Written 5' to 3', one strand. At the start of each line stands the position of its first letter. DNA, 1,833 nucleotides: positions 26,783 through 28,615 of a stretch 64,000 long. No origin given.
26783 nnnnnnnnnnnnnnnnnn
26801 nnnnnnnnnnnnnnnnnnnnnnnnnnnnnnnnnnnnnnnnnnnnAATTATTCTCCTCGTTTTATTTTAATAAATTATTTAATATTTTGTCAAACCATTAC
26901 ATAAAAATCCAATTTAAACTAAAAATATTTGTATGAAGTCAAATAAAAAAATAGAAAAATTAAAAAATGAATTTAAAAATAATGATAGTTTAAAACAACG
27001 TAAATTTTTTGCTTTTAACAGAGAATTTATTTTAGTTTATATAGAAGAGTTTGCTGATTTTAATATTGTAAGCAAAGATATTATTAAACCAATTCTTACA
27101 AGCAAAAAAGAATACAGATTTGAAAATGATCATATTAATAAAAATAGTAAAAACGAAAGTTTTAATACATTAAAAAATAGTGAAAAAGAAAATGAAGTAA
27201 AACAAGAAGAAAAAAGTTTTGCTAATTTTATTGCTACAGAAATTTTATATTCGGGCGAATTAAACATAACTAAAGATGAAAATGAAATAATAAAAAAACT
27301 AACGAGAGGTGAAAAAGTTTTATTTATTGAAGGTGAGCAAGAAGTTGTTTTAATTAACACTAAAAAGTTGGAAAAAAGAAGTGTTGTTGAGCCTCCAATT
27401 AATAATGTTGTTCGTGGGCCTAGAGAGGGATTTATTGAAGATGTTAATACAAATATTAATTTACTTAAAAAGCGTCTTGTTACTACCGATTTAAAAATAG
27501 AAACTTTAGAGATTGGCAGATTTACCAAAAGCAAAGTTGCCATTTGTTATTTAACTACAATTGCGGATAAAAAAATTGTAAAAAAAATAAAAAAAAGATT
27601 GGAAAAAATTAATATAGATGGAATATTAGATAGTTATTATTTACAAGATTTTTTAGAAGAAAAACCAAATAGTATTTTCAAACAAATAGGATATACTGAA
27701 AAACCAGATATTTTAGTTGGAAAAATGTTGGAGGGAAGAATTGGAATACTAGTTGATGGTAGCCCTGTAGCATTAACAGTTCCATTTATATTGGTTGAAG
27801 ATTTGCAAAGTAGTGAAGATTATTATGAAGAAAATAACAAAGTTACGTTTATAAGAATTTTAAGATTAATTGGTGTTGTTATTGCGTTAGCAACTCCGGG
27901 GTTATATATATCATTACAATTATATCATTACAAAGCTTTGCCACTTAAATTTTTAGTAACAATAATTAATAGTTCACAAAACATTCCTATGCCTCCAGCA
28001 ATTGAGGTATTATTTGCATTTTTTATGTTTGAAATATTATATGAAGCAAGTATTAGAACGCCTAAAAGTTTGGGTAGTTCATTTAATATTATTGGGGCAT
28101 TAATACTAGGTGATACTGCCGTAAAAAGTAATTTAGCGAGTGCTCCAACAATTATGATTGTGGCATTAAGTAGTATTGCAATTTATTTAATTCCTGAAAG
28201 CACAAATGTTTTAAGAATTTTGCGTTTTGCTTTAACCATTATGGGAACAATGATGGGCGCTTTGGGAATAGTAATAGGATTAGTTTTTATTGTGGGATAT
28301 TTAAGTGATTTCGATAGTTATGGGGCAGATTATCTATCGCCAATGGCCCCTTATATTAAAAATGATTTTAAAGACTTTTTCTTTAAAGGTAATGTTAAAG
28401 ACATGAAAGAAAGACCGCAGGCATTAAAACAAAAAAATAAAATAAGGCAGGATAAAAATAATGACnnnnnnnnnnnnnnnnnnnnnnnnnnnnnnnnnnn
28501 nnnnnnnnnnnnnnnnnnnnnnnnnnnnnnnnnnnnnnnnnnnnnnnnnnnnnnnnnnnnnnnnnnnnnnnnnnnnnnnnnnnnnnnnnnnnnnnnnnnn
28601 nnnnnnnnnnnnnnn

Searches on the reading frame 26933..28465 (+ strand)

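Call 72: search_protein_families(library=pfam, proteins=[window:26933-28465:+], max_evalue=0.00001)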
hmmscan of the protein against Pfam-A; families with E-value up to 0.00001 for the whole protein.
window:26933-28465:+ (511 aa): 1 family
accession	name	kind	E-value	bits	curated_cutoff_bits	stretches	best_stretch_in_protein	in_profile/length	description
PF03323.18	GerA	-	3.6e-145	484.5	27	1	9-496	2-465/466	Bacillus/Clostridium GerA spore germination protein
